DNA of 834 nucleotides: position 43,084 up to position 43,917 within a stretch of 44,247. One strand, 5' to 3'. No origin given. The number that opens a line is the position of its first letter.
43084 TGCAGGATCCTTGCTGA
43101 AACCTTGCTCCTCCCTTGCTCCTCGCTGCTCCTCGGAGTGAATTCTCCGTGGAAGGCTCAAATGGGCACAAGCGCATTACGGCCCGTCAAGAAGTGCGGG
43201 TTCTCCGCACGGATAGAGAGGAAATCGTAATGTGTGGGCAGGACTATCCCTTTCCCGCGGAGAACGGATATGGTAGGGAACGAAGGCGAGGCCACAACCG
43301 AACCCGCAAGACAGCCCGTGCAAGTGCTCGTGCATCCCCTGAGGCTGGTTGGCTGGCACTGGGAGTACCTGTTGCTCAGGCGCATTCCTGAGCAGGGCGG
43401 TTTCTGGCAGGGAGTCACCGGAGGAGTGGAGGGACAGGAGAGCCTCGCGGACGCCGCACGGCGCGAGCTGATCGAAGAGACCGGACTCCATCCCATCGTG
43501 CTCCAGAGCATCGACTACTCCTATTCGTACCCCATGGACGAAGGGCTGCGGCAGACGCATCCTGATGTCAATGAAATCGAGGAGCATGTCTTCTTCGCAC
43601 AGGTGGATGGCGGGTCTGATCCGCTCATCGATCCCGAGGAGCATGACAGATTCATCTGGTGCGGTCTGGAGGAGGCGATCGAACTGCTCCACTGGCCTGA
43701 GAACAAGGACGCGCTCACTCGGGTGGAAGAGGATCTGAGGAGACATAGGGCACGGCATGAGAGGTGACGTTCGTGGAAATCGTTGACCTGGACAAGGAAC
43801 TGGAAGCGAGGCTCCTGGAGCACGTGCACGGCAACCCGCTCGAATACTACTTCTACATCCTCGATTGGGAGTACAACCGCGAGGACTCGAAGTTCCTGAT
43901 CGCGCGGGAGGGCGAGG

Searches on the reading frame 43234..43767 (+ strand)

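Call 7: search_protein_families(library=pfam, proteins=[window:43234-43767:+], max_evalue=0.001)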
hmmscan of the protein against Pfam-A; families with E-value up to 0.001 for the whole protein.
window:43234-43767:+ (177 aa): 1 family
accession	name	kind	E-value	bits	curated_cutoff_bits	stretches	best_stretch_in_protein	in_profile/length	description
PF00293.34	NUDIX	-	6.7e-16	58.9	21.1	1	45-160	17-130/134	NUDIX domain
